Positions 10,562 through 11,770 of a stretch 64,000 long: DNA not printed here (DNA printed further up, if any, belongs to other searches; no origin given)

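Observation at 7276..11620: Tightly coupled three-gene unit: degenerate CpaF-like P-loop ATPase, VOC protein, adenylate-cyclase/NB-ARC/TPR protein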

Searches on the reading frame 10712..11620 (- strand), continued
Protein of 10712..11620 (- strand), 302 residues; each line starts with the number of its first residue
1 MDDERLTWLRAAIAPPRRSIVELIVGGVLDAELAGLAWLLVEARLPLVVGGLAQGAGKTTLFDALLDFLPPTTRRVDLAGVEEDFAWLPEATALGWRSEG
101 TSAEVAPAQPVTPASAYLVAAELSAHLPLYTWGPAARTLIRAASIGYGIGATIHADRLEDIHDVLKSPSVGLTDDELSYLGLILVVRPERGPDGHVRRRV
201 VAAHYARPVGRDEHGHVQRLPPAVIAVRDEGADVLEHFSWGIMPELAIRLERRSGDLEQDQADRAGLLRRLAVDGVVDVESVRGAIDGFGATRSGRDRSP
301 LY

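Call 25: find_related_loci(query=A3, collection=genome_contigs, flank=10000)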
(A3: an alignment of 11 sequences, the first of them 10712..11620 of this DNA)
Query A3 (302 aa) in genome_contigs; peptide patterns used: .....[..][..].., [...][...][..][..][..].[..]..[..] (x = any residue, [..] = any of these).
378 stretches matched a pattern; 207 encode a relative of the query (tblastn E <= 1e-3); the best 80 are kept; 80 distinct loci.
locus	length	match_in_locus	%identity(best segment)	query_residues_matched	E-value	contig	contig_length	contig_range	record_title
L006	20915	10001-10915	82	1-302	9e-156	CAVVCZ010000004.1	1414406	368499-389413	MAG: uncultured Chloroflexia bacterium isolate MFD02242.bin.1.368 genome assembly, contig: contig_21794, whole genome sh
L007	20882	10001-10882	80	1-295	2e-146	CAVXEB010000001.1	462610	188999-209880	MAG: uncultured Chloroflexia bacterium isolate MFD02242.bin.1.318 genome assembly, contig: contig_11184, whole genome sh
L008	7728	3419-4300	76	3-301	4e-137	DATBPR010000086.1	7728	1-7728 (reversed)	MAG TPA_asm: Candidatus Limnocylindrales bacterium isolate SMAG_U4082 k141_1664396, whole genome shotgun sequence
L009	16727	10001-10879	78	3-300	1e-136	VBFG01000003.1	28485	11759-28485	MAG: Chloroflexi bacterium isolate CF_46 14_1009_16_30cm_scaffold_2342, whole genome shotgun sequence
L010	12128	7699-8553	75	3-286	1e-134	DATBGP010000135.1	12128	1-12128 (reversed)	MAG TPA_asm: Candidatus Limnocylindrales bacterium isolate SMAG_U3840 k141_5304448, whole genome shotgun sequence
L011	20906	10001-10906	70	3-299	3e-131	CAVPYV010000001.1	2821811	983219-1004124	MAG: uncultured Chloroflexia bacterium isolate MFD04944.bin.2.33 genome assembly, contig: contig_12346, whole genome sho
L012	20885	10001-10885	70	1-286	2e-127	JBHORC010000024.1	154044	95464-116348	MAG: Chloroflexota bacterium isolate A0_4 coassembly_Ak141_506446, whole genome shotgun sequence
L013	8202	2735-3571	70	3-283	1e-126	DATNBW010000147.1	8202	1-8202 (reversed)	MAG TPA_asm: Verrucomicrobiia bacterium isolate SMAG_U11198 k141_3970082, whole genome shotgun sequence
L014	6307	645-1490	70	3-286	5e-126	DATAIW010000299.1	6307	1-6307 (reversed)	MAG TPA_asm: Candidatus Limnocylindrales bacterium isolate SMAG_U6894 k141_168272, whole genome shotgun sequence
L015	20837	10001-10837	70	3-282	6e-124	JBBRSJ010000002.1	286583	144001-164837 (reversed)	MAG: Candidatus Limnocylindrales bacterium isolate La2_metabat2.049 La2_metabat2.049_K_172925L286583_cov_64.7667, whole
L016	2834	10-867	71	9-286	2e-128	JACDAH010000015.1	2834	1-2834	MAG: Chloroflexota bacterium isolate MGR_bin251 SD2897-2912_k127_5568486, whole genome shotgun sequence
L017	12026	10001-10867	69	1-287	2e-122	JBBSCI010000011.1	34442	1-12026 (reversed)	MAG: Candidatus Limnocylindrales bacterium isolate metawrap_la6_14 metawrap_la6_14_K_315773_L_34442_cov_9.0000, whole ge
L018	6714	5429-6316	72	3-298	5e-122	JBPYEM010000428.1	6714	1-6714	MAG: Candidatus Limnocylindrales bacterium isolate Bin.007.fastaField_pasture_P2 k127_6430443, whole genome shotgun sequ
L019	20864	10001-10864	67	1-291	2e-120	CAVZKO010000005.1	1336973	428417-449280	MAG: uncultured Chloroflexia bacterium isolate MFD09267.bin.2.309 genome assembly, contig: contig_16824, whole genome sh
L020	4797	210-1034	69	16-292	5e-118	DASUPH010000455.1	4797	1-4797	MAG TPA_asm: Candidatus Limnocylindrales bacterium isolate SMAG_U1649 k141_355903, whole genome shotgun sequence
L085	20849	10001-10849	52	5-286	7e-73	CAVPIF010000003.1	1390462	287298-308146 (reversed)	MAG: uncultured Chloroflexia bacterium isolate MFD09964.bin.2.142 genome assembly, contig: contig_911, whole genome shot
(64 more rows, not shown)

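Call 30: find_homologous_proteins(query=A4)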
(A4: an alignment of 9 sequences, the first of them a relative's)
Query A4 (9 sequences) (288 aa, profile of the alignment): 550 proteins with E <= 0.001 among 8000 candidates; the best 120 are listed.
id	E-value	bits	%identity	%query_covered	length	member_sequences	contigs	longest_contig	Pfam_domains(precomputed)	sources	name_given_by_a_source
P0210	2.7e-116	406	100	100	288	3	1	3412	-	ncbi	-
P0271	1.2e-112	394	95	100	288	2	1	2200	-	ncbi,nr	ncbi:MAG: type II secretion system protein E [Chloroflexota bacterium]|nr:type II secretion system p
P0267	2.3e-110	386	49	92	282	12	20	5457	-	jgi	jgi:hypothetical protein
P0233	1.2e-108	381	55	57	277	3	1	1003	-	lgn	-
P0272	4.7e-107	376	79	97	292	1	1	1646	-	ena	-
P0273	7.3e-107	375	72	98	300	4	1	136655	-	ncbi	-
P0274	3.6e-106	373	72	95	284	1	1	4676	-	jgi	jgi:energy-coupling factor transporter ATP-binding protein EcfA2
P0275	1.5e-102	361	66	95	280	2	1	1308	-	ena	-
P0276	4.5e-102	359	69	93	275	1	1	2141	-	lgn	-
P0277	4.7e-102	359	69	94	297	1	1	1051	-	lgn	-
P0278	4.9e-102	359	43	91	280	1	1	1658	-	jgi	-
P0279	9.9e-102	358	46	91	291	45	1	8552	-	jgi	jgi:hypothetical protein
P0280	1.1e-101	358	46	93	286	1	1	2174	-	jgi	jgi:hypothetical protein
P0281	1.1e-101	358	46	91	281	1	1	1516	-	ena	-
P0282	2.3e-101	357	47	91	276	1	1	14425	-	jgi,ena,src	-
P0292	2.2e-100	354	45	91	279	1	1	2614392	-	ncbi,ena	-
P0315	1.3e-97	345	48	91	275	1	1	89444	-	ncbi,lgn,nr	ncbi:MAG: hypothetical protein QJR03_05335 [Sphaerobacter sp.]|nr:hypothetical protein [Sphaerobacte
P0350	5.1e-92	326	48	92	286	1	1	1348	PF00437.27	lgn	-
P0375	2.3e-89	318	44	90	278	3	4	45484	PF00437.27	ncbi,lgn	ncbi:MAG TPA: type II secretion system protein E [Chloroflexota bacterium]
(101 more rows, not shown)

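Call 31: find_encoding_contigs(protein=P0315, flank=8000, max_places=1)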
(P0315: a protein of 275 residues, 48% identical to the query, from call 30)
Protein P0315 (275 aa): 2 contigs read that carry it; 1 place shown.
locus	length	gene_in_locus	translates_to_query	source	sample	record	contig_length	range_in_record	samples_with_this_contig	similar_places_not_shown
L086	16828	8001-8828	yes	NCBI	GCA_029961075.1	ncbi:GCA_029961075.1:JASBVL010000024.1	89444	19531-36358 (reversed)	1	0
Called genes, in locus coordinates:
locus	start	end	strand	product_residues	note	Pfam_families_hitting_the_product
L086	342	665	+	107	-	-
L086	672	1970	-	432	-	PF09594:GT87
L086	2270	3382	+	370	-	PF00285:Citrate_synt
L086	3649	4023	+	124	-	-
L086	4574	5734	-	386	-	PF00174:Oxidored_molyb, PF03404:Mo-co_dimer (weak)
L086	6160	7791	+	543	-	PF07969:Amidohydro_3, PF01979:Amidohydro_1 (faint)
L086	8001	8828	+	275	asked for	-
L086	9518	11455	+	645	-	PF08298:AAA_PrkA, PF06798:PrkA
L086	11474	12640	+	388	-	PF04285:DUF444, PF05762:VWA_CoxE (weak), PF04285:DUF444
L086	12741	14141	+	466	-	PF04293:SpoVR, PF24755:SpoVR_C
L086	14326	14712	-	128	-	-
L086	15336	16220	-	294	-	-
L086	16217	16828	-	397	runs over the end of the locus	PF00512:HisKA, PF02518:HATPase_c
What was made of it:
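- Tried and rejected: PrkA-YeaH-SpoVR follows the P-loop gene in one Sphaerobacter MAG (L086, call 31).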

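Call 32: find_encoding_contigs(protein=P0292, flank=8000, max_places=1)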
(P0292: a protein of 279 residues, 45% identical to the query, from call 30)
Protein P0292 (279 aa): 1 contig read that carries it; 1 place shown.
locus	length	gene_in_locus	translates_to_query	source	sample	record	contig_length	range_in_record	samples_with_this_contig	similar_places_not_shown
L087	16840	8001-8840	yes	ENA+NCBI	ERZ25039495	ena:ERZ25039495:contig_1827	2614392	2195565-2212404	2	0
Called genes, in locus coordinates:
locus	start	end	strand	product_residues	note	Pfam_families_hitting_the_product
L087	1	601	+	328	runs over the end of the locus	PF01041:DegT_DnrJ_EryC1, PF01053:Cys_Met_Meta_PP (weak), PF01212:Beta_elim_lyase (weak)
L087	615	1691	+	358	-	PF02350:Epimerase_2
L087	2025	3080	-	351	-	PF06089:Asparaginase_II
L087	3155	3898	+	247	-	-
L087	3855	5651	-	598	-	PF13490:zf-HC2, PF26514:DUF8173 (weak)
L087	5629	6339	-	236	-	PF07638:Sigma70_ECF (faint), PF04542:Sigma70_r2, PF08281:Sigma70_r4_2, PF04545:Sigma70_r4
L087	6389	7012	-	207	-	-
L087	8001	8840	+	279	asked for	-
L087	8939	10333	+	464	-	PF00158:Sigma54_activat (faint), PF01078:Mg_chelatase (faint), PF07728:AAA_5 (faint)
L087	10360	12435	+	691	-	PF27532:Mb0984_helical, PF13519:VWA_2 (faint), PF27098:Rv0959_3rd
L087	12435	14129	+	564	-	-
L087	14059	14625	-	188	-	PF03729:DUF308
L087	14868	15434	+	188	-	PF03050:DDE_Tnp_IS66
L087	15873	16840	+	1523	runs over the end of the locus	PF20773:InhA-like_MAM (weak)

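Call 33: find_encoding_contigs(protein=P0273, flank=8000, max_places=1)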
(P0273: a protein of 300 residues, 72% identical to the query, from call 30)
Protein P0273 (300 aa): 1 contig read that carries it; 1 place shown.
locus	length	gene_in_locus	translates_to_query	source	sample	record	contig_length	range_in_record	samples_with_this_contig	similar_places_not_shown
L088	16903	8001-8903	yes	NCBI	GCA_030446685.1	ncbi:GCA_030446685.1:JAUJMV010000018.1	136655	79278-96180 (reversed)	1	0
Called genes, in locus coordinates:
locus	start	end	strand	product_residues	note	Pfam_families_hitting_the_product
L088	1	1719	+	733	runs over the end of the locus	PF00122:E1-E2_ATPase, PF00702:Hydrolase, PF12710:HAD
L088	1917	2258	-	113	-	-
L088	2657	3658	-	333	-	PF01370:Epimerase, PF04321:RmlD_sub_bind, PF16363:GDP_Man_Dehyd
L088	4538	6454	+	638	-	PF00188:CAP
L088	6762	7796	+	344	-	PF03851:UvdE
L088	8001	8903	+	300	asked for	-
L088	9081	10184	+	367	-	PF02073:Peptidase_M29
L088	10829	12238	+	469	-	PF00158:Sigma54_activat (faint), PF07728:AAA_5 (faint)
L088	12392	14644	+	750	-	-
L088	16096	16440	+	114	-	-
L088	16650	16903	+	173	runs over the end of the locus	-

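Call 44: predict_structure(alignment_id=A5)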
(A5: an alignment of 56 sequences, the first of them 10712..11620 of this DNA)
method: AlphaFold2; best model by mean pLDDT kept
length: 302 residues; sequences in the alignment: 56
mean_pLDDT: 94.3   pTM: 0.92
mean pLDDT of the five models: 94.3, 93.7, 93.6, 93.4, 92.5
residues with pLDDT >= 90: 263; 70-90: 28; 50-70: 10; < 50: 1
segments of 3 or more residues with pLDDT < 50: none
pLDDT, mean of each block of 10 residues (from residue 1): 81 91 98 98 98 95 98 96 93 91 73 96 96 98 98 98 98 98 97 95 97 96 98 97 96 96 98 98 97 77 49
secondary structure, 60 per line:
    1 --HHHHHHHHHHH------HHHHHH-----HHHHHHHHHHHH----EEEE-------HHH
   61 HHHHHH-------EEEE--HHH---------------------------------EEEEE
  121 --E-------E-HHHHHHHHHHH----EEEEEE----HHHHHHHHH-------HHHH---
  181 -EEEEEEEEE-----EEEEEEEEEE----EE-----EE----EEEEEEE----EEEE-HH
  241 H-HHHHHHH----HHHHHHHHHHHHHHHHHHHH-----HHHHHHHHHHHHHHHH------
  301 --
elements in order: H3-13 H20-25 H31-42 E47-50 H58-66 E74-77 E116-120 H133-143 E148-153 H158-166 H174-177 E182-190 E196-205 E223-229 E234-237 H243-249 H254-273 H279-294
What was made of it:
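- On Secretion-superfamily ATPases (T2SSE, PF00437: FlaI/GspE/CpaF/PilB/PilT/VirB11): AF2 model pLDDT 94.3 (call 44).
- On Secretion-superfamily ATPases (T2SSE, PF00437): Only three short helices precede the core (call 44).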

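Call 48: fold_search(model_id=the predicted structure, library=pdb)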
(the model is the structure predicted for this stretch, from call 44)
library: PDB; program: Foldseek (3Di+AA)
matches with E <= 10: 996; with E <= 0.001: 28
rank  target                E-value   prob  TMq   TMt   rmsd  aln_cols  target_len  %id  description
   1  4ihq_C                7.1e-17  1.00  0.68  0.41   7.5       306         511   17  Archaellum Assembly ATPase FlaI bound to ADP (released 2013-03-06)
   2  4ii7_D                1.1e-16  1.00  0.69  0.42   7.3       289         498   19  Archaellum Assembly ATPase FlaI (released 2013-03-06)
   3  4ii7_B                6.1e-16  1.00  0.68  0.42   6.7       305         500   18  Archaellum Assembly ATPase FlaI (released 2013-03-06)
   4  4ii7_C                8.7e-16  1.00  0.69  0.41   6.7       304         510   18  Archaellum Assembly ATPase FlaI (released 2013-03-06)
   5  4ihq_A                9.3e-16  1.00  0.69  0.41   6.6       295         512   19  Archaellum Assembly ATPase FlaI bound to ADP (released 2013-03-06)
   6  2oap_2                9.9e-16  1.00  0.69  0.42   6.6       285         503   18  Crystal structure of the archaeal secretion ATPase GspE in complex with AMP-PNP (released 2007-02-13)
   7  4ii7_A                2.0e-15  1.00  0.67  0.41   7.4       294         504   17  Archaellum Assembly ATPase FlaI (released 2013-03-06)
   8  2oap_1                2.1e-15  1.00  0.69  0.43   6.8       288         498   18  Crystal structure of the archaeal secretion ATPase GspE in complex with AMP-PNP (released 2007-02-13)
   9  8rjf_A                4.6e-09  1.00  0.48  0.35   9.5       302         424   17  TadA/CpaF with ADP (released 2024-08-14)
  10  8rkd_A                4.6e-09  1.00  0.50  0.37   9.1       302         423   17  TadA/CpaF with AMPPNP (released 2024-08-14)
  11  9e24_A                6.2e-09  1.00  0.47  0.35   7.5       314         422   20  Closed structure of CpaF without nucleotides (Apo dataset) (released 2025-04-23)
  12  3jc8_Ba               3.3e-08  1.00  0.57  0.39   6.7       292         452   18  Architectural model of the type IVa pilus machine in a piliated state (released 2016-03-16)
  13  9n32_C                1.4e-05  1.00  0.38  0.33   5.8       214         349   17  PilU from Pseudomonas aeruginosa: C3ocococ conformation (released 2025-12-10)
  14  9n32_A                1.4e-05  1.00  0.38  0.33   5.8       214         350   17  PilU from Pseudomonas aeruginosa: C3ocococ conformation (released 2025-12-10)
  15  9n32_D                2.3e-05  1.00  0.37  0.33   5.3       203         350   17  PilU from Pseudomonas aeruginosa: C3ocococ conformation (released 2025-12-10)
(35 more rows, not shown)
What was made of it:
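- On Secretion-superfamily ATPases (T2SSE, PF00437: FlaI/GspE/CpaF/PilB/PilT/VirB11): Foldseek to FlaI and afGspE at E ~1e-16 and TMq 0.68-0.69; CpaF at TMq 0.48-0.50 (call 48).
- Closest known: FlaI / archaeal GspE. Same: The RecA-like C-terminal ATPase domain fold: Foldseek E ~1e-16 and TMq 0.68-0.69 to FlaI 4ihq/4ii7 and afGspE 2oap (call 48).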

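Call 49: search_protein_families(library=padloc, proteins=[window:10712-11620:-], max_evalue=0.01)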
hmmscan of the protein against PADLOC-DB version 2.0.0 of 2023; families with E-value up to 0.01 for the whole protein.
window:10712-11620:- (302 aa): 0 families

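Call 53: find_related_loci(query=A6, collection=metagenome_contigs, flank=8000)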
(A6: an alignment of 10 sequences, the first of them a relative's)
Query A6 (279 aa) in metagenome_contigs; peptide patterns used: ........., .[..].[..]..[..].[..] (x = any residue, [..] = any of these).
256 stretches matched a pattern; 67 encode a relative of the query (tblastn E <= 1e-3); 67 distinct loci.
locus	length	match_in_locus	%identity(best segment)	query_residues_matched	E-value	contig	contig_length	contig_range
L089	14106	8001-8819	73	1-273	7e-125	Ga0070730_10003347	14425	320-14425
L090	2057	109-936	71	1-276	9e-131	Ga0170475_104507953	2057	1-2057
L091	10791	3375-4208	69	5-279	1e-120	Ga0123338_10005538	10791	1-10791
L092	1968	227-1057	68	1-277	6e-125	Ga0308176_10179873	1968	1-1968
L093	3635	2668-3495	50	4-273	2e-86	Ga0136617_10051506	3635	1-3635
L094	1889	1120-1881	54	4-251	6e-89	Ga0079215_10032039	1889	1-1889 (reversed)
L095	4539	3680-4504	52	4-272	2e-84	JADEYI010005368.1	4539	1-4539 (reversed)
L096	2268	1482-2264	51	4-258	3e-87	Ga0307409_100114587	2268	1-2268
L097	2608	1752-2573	50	4-272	3e-82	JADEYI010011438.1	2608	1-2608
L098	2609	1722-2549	51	4-275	6e-82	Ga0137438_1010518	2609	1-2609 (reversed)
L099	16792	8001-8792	44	7-276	8e-61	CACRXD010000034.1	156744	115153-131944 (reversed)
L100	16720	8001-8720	47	7-252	2e-60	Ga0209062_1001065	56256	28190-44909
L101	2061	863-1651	42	7-273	4e-61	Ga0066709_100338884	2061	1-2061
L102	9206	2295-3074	44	11-273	4e-59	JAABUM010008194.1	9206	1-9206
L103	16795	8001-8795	42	7-277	5e-59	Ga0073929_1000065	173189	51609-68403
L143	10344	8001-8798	34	5-273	2e-42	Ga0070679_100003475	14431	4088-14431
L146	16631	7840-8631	36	9-272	2e-39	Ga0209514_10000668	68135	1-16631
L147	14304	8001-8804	34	8-272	9e-38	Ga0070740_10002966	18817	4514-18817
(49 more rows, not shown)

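Call 60: search_protein_families(library=pfam, proteins=[L143:4956-7295:-, L088:9081-10184:+, L146:5297-7825:+, L147:6115-7887:+, L147:4549-6111:+, L147:2446-4539:+], max_evalue=0.001)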
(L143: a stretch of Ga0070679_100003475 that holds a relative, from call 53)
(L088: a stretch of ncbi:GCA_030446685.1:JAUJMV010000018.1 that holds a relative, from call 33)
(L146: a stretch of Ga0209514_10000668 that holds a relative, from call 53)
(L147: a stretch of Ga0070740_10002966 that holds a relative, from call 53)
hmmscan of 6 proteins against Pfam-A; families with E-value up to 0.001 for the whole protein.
L143:4956-7295:- (779 aa): 11 families
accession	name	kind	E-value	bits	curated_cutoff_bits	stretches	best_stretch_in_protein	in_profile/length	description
PF13424.12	TPR_12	-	8.5e-12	45.5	30.1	2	532-590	13-73/77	Tetratricopeptide repeat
PF13560.12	HTH_31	-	3.8e-11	43.6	27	1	8-69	2-64/64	Helix-turn-helix domain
PF01381.28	HTH_3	-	1.7e-08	34.8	23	1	14-63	3-52/55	Helix-turn-helix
PF13401.12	AAA_22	-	2.5e-07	31.5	27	1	110-202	6-100/130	AAA domain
PF07719.23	TPR_2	-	4.1e-06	26.9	27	0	564-590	3-29/34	Tetratricopeptide repeat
PF00931.28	NB-ARC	-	7.4e-06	25.8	23.5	1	97-301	5-206/248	NB-ARC domain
PF13191.12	AAA_16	-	2.5e-05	25.3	32.6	1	89-143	1-55/167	AAA ATPase domain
PF00515.34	TPR_1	-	4.9e-05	23.4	27.8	0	564-590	3-29/34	Tetratricopeptide repeat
PF13432.12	TPR_16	-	5.3e-05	24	32.7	1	568-632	3-61/65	Tetratricopeptide repeat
PF05729.18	NACHT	-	0.00057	20.2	26.7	0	111-223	2-132/167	NACHT domain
PF13173.12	AAA_14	-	0.00093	19.6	27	0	110-220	3-98/129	AAA domain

L088:9081-10184:+ (367 aa): 1 family
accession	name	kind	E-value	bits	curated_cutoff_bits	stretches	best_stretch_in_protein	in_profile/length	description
PF02073.20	Peptidase_M29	-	2.3e-94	317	27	1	5-348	4-386/406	Thermophilic metalloprotease (M29)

L146:5297-7825:+ (842 aa): 2 families
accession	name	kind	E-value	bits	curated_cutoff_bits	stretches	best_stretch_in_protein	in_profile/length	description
PF13519.12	VWA_2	-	9.7e-08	33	27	1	655-753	1-107/107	von Willebrand factor type A domain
PF00092.34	VWA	-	1.5e-05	25.7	23.8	1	656-757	3-118/174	von Willebrand factor type A domain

L147:6115-7887:+ (590 aa): 3 families
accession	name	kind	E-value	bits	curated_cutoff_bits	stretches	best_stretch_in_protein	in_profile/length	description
PF00805.28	Pentapeptide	-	9.1e-21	73.5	20.2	2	134-171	3-40/40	Pentapeptide repeats (8 copies)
PF13599.13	Pentapeptide_4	-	8.7e-06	26.1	38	1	133-198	12-77/78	Pentapeptide repeat region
PF13576.12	Pentapeptide_3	-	2.1e-05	25.1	27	0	156-197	3-47/48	Pentapeptide repeats (9 copies)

L147:4549-6111:+ (520 aa): 1 family
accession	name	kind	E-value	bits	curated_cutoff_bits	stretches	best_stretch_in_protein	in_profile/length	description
PF01663.27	Phosphodiest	-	1.1e-38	134.2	23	1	4-438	2-339/342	Type I phosphodiesterase / nucleotide pyrophosphatase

L147:2446-4539:+ (697 aa): 2 families
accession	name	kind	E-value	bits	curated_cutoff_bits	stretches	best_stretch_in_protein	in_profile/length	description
PF01943.22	Polysacc_synt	-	1.5e-21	77.5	28.2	1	189-474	4-274/274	Polysaccharide biosynthesis protein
PF01554.23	MatE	-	4.9e-07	30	24.9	1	413-570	1-159/161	MatE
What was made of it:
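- L088 has a Peptidase_M29 gene in the same slot (calls 32, 33, 60).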
